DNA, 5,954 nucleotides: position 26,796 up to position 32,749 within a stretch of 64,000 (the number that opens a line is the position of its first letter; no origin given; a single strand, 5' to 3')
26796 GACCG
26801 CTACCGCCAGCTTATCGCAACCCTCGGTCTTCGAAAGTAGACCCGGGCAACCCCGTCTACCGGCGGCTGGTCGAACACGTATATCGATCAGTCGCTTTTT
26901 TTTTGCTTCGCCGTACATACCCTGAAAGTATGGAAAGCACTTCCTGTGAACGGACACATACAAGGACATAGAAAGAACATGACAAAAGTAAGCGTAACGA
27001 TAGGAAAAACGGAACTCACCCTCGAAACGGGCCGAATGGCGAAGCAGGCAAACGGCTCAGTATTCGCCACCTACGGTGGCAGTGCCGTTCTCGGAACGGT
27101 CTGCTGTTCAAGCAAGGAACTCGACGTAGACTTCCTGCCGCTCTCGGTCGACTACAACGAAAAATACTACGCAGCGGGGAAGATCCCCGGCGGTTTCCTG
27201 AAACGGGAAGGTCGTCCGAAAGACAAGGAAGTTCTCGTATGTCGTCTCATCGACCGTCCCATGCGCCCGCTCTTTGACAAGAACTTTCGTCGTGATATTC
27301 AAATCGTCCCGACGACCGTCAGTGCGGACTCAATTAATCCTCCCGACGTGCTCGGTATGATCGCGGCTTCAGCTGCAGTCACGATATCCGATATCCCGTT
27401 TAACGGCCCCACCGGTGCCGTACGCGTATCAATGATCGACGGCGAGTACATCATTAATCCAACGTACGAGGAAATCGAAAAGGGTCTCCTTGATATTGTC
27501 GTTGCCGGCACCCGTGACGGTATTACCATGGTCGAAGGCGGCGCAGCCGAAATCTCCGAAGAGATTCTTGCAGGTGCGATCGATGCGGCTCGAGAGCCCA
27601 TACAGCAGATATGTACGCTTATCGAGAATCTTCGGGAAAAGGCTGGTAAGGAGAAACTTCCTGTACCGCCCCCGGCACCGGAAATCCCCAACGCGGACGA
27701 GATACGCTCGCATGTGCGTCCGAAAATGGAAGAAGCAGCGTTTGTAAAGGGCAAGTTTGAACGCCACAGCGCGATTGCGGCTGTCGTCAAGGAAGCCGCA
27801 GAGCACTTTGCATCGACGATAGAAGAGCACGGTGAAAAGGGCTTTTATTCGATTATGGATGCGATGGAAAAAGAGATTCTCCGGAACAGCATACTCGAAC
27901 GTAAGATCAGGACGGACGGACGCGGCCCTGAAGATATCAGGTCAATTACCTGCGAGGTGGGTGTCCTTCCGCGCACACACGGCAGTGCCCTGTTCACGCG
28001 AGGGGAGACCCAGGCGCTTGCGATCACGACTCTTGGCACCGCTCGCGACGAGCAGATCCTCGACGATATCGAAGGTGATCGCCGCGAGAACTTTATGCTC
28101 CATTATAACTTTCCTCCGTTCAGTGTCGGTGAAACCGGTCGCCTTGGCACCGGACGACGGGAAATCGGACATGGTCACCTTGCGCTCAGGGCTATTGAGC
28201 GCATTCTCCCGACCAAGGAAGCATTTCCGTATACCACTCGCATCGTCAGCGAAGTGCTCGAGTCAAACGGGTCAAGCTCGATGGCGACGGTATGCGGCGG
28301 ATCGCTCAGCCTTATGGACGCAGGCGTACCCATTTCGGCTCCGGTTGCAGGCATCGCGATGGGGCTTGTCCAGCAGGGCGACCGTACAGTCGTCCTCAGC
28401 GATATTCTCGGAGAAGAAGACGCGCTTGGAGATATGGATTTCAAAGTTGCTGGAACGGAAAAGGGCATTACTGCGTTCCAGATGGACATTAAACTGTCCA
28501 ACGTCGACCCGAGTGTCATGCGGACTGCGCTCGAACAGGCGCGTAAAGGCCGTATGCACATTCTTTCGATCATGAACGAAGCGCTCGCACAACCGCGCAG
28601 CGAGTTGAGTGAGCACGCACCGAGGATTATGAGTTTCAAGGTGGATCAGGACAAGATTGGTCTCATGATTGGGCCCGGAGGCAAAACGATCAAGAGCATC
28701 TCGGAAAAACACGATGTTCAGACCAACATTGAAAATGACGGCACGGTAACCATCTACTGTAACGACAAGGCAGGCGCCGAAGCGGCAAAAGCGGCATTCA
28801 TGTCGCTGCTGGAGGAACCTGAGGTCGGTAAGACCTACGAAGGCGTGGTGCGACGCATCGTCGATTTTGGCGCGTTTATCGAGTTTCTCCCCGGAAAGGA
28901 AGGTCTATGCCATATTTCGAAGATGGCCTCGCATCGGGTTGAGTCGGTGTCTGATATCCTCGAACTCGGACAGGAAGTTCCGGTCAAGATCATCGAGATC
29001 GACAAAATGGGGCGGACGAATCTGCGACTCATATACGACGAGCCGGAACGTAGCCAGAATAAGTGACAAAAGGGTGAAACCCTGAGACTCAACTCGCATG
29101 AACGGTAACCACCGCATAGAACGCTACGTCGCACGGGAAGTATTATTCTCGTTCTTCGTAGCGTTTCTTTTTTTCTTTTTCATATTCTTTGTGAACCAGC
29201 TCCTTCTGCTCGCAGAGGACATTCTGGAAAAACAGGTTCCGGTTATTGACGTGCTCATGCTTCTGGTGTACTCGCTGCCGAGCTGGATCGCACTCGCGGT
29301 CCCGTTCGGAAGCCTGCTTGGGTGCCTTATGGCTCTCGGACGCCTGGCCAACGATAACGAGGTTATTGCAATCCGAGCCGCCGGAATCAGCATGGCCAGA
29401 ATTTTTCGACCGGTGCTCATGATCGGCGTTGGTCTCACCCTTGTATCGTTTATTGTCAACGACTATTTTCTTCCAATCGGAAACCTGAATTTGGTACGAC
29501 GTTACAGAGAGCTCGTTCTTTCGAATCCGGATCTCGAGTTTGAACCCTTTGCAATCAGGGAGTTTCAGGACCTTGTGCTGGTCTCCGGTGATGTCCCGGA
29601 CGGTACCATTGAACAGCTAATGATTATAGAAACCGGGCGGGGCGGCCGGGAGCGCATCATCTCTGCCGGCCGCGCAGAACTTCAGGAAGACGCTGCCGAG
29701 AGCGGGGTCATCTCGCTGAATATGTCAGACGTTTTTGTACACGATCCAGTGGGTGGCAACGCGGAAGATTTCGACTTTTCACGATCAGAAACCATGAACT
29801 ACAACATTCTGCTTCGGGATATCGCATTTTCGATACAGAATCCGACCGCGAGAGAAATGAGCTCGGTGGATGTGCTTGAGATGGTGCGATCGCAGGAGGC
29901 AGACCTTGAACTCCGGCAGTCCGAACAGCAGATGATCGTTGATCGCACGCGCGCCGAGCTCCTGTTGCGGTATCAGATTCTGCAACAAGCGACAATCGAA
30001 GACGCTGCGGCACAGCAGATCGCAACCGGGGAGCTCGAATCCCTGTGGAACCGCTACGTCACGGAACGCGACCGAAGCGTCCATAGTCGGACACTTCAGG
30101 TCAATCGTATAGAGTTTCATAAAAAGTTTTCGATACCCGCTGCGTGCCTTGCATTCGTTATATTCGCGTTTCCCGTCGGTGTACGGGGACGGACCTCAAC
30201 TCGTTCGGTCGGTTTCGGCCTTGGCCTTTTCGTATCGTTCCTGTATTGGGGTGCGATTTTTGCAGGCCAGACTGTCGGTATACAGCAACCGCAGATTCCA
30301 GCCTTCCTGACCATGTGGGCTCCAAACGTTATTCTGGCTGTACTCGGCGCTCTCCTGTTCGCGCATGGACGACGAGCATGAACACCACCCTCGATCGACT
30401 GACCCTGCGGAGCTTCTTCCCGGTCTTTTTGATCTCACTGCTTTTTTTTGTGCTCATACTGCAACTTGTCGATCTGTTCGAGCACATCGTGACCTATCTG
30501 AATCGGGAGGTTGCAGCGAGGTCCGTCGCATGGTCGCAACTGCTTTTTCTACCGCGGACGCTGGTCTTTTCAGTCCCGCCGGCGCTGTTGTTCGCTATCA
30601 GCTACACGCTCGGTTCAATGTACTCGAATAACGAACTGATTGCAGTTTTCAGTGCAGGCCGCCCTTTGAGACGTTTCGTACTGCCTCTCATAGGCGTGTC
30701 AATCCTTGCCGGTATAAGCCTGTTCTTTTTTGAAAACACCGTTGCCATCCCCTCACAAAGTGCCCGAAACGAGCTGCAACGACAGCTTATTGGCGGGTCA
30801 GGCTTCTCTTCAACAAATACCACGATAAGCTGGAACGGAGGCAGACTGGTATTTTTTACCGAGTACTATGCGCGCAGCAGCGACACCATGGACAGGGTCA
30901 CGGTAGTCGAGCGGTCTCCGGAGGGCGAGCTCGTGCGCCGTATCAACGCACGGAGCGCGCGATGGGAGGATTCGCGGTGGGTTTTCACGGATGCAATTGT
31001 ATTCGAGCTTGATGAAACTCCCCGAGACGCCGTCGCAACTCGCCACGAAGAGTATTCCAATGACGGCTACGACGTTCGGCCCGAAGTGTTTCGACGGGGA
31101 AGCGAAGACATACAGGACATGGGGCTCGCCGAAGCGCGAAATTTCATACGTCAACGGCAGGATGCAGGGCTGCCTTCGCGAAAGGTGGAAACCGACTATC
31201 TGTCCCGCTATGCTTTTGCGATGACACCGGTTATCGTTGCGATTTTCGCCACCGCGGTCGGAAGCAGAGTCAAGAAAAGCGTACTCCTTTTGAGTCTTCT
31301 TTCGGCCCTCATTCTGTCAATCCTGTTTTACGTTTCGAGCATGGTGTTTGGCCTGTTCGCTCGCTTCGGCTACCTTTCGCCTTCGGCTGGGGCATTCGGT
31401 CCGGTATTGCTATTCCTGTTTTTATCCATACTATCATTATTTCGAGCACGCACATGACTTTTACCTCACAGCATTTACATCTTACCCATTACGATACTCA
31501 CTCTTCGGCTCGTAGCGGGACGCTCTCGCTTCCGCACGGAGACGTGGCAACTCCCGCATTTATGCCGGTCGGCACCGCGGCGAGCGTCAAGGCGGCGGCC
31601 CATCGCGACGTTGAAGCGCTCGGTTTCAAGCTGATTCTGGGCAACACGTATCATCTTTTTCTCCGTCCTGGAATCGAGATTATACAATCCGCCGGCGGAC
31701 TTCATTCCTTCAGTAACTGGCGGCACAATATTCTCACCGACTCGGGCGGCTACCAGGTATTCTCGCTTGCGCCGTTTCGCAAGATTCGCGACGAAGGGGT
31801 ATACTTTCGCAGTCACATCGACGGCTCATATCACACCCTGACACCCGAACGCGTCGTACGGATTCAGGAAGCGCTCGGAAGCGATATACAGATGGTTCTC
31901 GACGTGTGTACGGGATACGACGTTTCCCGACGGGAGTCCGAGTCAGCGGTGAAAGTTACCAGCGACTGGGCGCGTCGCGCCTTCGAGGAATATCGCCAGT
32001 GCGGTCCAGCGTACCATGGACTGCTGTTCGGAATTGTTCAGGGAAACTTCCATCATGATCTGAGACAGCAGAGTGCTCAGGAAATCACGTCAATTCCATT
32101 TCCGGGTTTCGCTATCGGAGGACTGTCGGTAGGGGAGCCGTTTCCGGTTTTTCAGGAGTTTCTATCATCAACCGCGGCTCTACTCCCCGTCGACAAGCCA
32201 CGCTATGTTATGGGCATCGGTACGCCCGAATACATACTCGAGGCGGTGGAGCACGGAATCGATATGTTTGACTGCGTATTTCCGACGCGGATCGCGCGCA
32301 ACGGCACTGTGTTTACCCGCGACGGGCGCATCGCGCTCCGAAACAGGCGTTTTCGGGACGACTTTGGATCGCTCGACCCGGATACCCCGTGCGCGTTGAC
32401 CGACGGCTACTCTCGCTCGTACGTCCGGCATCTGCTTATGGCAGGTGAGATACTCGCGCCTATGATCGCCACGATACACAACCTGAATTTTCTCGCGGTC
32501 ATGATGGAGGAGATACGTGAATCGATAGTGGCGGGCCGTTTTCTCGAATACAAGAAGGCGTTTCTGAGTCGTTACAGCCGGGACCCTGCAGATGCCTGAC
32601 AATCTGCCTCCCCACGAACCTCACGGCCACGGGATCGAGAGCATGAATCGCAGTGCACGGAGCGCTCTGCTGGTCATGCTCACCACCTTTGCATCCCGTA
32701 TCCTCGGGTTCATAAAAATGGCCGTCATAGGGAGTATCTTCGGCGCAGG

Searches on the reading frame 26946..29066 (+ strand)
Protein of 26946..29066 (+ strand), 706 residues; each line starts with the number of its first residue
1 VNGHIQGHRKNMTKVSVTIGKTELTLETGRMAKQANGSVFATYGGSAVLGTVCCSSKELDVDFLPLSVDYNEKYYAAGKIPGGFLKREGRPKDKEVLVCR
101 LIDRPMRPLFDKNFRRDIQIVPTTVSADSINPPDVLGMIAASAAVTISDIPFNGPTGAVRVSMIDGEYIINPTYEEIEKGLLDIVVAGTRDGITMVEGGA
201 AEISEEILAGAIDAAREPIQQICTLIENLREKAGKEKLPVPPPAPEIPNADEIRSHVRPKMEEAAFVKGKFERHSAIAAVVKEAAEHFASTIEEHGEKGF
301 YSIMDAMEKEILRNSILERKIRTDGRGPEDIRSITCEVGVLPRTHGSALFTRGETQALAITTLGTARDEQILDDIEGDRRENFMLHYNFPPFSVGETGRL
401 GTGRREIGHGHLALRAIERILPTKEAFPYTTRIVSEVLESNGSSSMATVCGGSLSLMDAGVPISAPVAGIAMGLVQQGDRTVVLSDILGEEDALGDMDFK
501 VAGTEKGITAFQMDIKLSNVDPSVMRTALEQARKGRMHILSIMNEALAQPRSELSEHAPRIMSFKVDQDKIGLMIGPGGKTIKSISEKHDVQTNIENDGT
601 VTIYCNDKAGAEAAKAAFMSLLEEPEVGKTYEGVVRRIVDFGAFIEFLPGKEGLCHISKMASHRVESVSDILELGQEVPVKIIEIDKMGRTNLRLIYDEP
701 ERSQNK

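Call 62: search_protein_families(library=pfam, proteins=[window:26946-29066:+], max_evalue=0.00001)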
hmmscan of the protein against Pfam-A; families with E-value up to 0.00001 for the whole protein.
window:26946-29066:+ (706 aa): 5 families
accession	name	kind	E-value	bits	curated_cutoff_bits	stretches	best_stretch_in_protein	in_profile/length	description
PF01138.27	RNase_PH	-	8.1e-55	185.2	25.5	2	331-462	2-130/130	3' exoribonuclease family, domain 1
PF03725.20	RNase_PH_C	-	3.8e-25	88.1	20.8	2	155-217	2-66/67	3' exoribonuclease family, domain 2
PF00575.29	S1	-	5.1e-17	62.5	22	1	624-689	1-66/74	S1 RNA binding domain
PF03726.19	PNPase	-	1.3e-12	48.4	24.6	1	251-326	4-80/81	Polyribonucleotide nucleotidyltransferase, RNA binding domain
PF00013.35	KH_1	-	6.3e-10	39.1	21.5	1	563-618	3-64/66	KH domain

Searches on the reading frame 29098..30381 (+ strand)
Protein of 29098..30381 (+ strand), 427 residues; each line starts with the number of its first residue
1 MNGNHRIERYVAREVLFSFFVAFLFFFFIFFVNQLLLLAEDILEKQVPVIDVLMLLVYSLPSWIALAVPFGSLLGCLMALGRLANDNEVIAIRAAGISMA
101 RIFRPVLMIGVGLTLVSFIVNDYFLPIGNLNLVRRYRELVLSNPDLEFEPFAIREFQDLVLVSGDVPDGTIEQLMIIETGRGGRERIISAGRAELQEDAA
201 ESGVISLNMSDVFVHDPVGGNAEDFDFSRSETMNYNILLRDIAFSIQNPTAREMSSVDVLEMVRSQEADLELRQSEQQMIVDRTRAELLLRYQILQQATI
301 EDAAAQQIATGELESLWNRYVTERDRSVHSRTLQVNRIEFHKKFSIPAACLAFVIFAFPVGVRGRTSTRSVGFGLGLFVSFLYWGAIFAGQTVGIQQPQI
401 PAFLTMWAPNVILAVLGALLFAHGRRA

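Call 62: search_protein_families(library=pfam, proteins=[window:29098-30381:+], max_evalue=0.00001)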
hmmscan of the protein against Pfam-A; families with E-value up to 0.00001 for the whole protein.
window:29098-30381:+ (427 aa): 1 family
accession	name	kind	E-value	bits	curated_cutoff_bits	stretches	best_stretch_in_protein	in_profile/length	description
PF03739.19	LptF_LptG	-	2.1e-69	234.7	27.9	1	9-421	1-351/353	Lipopolysaccharide export system permease LptF/LptG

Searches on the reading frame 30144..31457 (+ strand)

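Call 62: search_protein_families(library=pfam, proteins=[window:30144-31457:+], max_evalue=0.00001)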
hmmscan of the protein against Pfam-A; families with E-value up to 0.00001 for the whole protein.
window:30144-31457:+ (437 aa): 1 family
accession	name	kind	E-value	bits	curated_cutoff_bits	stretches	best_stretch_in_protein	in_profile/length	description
PF03739.19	LptF_LptG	-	1.7e-60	205.4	27.9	1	85-431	1-350/353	Lipopolysaccharide export system permease LptF/LptG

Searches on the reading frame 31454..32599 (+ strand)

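Call 62: search_protein_families(library=pfam, proteins=[window:31454-32599:+], max_evalue=0.00001)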
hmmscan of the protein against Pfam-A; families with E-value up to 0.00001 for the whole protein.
window:31454-32599:+ (381 aa): 1 family
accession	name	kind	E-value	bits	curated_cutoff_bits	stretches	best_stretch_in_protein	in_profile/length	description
PF01702.25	TGT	-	7.6e-143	476.3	26.3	1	18-375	2-356/357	Queuine tRNA-ribosyltransferase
